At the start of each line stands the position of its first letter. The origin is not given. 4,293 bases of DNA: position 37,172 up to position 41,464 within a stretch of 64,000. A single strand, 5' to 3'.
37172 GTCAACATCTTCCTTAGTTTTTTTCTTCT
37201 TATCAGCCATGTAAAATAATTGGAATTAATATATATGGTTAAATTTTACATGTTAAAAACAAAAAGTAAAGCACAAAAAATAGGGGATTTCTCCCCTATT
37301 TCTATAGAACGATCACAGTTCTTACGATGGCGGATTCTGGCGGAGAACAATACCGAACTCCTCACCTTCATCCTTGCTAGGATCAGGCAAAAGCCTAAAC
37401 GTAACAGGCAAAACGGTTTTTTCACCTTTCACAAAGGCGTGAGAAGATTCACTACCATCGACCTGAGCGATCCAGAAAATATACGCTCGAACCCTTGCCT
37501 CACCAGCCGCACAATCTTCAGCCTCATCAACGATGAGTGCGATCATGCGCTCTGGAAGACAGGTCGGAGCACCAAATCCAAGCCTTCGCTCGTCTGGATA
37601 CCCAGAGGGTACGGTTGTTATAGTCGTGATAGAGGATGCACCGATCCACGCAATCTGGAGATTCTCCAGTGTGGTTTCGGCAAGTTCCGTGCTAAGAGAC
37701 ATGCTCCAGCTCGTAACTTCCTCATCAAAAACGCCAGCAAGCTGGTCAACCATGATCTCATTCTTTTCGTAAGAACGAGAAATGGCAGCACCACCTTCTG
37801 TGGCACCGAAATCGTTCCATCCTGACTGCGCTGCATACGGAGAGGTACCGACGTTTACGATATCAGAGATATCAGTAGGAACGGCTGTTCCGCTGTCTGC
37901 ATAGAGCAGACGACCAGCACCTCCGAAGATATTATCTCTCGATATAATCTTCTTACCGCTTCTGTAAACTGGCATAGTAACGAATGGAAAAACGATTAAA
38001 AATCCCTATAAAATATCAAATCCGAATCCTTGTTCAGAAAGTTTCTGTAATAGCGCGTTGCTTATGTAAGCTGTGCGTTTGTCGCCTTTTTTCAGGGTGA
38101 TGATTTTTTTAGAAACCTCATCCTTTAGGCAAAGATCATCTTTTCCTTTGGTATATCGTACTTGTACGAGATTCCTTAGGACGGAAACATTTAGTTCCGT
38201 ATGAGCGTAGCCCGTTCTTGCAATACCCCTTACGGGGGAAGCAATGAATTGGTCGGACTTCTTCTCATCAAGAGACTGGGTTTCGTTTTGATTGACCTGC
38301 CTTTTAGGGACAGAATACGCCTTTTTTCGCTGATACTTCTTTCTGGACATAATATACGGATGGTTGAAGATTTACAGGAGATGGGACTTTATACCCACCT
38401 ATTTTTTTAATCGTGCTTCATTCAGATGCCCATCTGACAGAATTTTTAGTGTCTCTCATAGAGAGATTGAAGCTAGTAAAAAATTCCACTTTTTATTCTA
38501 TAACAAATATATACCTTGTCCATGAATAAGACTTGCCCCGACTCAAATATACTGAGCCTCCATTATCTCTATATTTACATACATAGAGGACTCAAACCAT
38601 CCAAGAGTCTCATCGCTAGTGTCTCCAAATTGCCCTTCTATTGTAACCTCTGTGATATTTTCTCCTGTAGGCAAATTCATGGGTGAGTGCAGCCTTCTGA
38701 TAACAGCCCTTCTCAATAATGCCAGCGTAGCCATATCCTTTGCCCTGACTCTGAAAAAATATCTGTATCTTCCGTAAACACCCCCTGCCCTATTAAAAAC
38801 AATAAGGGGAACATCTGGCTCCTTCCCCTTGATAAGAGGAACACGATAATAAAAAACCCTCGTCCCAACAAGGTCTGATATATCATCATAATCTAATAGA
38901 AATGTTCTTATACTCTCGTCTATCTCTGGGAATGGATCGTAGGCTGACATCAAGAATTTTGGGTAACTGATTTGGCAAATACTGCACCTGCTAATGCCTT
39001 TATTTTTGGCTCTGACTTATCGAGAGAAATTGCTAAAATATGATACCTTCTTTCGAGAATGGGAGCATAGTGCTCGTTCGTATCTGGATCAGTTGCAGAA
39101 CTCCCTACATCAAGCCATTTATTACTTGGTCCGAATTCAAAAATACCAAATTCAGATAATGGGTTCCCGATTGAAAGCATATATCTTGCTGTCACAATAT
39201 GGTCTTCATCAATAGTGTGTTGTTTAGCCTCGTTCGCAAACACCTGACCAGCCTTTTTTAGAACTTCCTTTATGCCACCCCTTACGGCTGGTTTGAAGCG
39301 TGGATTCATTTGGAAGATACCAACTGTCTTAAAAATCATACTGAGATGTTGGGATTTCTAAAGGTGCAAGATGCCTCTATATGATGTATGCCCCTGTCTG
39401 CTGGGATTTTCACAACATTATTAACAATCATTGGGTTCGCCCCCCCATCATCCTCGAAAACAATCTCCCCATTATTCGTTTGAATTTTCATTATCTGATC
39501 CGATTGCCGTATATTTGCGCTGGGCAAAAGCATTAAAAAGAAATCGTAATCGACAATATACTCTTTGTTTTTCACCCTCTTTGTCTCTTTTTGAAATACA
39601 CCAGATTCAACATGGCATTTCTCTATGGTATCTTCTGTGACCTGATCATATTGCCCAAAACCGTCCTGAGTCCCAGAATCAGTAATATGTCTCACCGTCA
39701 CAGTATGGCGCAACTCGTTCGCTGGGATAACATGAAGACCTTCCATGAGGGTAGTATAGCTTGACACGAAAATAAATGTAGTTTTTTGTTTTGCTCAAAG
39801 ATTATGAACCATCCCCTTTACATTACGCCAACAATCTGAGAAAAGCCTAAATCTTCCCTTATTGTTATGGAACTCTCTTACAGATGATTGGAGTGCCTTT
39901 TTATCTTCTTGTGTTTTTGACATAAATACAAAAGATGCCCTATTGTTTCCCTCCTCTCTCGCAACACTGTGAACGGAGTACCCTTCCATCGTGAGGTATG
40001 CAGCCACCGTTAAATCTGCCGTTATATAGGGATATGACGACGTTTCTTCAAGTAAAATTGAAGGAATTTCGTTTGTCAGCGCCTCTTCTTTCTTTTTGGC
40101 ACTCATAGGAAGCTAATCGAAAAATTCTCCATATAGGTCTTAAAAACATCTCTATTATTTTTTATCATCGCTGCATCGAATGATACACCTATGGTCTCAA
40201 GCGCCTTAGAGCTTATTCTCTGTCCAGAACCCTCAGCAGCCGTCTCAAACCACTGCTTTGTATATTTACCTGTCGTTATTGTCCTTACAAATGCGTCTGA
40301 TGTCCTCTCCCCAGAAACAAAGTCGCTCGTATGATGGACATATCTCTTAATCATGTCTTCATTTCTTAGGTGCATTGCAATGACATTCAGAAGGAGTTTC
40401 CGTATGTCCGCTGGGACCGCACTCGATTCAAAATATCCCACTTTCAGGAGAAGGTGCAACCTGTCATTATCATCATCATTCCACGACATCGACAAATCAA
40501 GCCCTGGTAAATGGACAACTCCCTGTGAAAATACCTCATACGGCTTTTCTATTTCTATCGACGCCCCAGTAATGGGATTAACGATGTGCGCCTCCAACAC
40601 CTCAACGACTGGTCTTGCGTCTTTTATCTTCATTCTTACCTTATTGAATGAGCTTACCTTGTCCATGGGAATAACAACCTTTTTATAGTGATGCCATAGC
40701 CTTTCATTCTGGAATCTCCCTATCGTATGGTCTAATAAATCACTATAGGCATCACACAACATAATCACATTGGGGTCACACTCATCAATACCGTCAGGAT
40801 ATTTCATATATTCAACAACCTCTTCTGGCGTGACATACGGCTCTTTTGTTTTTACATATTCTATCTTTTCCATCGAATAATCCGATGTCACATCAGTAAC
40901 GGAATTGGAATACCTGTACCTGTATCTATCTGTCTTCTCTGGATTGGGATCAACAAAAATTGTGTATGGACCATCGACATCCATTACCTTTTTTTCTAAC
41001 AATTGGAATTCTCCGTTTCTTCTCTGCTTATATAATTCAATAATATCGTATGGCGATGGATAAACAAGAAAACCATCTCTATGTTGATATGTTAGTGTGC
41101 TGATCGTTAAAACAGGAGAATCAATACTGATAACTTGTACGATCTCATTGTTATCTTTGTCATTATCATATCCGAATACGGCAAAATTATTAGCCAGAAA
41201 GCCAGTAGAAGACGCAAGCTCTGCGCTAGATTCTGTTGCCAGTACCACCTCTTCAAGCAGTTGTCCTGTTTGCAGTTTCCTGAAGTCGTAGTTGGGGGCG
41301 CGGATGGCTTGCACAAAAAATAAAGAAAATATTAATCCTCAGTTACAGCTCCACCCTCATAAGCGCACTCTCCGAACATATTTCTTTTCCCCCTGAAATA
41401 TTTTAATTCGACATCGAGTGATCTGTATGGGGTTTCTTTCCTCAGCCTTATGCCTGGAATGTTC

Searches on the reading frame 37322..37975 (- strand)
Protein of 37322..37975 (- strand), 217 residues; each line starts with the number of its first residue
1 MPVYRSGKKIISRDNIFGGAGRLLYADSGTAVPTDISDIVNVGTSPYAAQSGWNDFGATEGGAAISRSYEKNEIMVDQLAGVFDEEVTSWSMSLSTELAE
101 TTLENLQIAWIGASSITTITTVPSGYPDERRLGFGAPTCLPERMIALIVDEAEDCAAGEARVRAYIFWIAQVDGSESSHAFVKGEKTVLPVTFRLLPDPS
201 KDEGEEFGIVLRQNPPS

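Call 9: search_protein_families(library=phrogs, proteins=[window:37322-37975:-], max_evalue=0.001)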
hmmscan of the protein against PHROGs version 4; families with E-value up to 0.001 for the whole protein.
window:37322-37975:- (217 aa): 5 families
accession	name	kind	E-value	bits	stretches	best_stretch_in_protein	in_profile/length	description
phrog_21417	-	unknown function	9.6e-30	104.8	1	12-117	8-111/270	-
phrog_2175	-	other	1.5e-18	68.2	1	14-216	6-184/188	protein with Ig domain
phrog_476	-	tail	6.8e-08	33.1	1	18-199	24-199/296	major tail protein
phrog_117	-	tail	3.7e-05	24.3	1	19-201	43-202/319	major tail protein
phrog_885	-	tail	0.00089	19.3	0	54-126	40-113/338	major tail protein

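Call 108: find_related_loci(query=window:37322-37975:-, collection=viral_contigs, flank=3000)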
Query window:37322-37975:- (217 aa) in viral_contigs; peptide patterns used: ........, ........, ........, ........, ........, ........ (x = any residue, [..] = any of these).
100 stretches matched a pattern; 1 encode a relative of the query (tblastn E <= 1e-3); 1 distinct loci.
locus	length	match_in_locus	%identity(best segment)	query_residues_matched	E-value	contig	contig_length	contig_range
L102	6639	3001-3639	76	1-213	3e-116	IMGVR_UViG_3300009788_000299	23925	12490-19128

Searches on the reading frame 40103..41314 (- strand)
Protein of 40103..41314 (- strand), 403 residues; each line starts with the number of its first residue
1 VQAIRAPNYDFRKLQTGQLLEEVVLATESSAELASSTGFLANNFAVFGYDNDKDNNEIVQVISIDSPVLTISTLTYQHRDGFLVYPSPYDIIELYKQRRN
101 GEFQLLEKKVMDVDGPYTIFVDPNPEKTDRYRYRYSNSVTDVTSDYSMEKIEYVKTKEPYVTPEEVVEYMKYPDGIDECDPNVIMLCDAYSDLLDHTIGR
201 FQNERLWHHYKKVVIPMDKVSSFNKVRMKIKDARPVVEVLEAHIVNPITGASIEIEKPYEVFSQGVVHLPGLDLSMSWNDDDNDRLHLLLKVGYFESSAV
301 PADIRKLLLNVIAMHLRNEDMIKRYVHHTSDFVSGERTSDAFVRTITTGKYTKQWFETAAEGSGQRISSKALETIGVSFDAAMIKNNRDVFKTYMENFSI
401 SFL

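Call 7: search_dna_similar(query=window:40103-41314:-, collection=phages, mode=protein, max_rows=15)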
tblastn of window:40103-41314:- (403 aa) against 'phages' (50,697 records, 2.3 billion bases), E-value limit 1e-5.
No match.

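Call 9: search_protein_families(library=phrogs, proteins=[window:40103-41314:-], max_evalue=0.001)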
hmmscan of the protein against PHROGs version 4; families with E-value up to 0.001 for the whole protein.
window:40103-41314:- (403 aa): 1 family
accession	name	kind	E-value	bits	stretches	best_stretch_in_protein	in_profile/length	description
phrog_442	-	connector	4.9e-05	23.8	1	126-324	55-228/270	head-tail adaptor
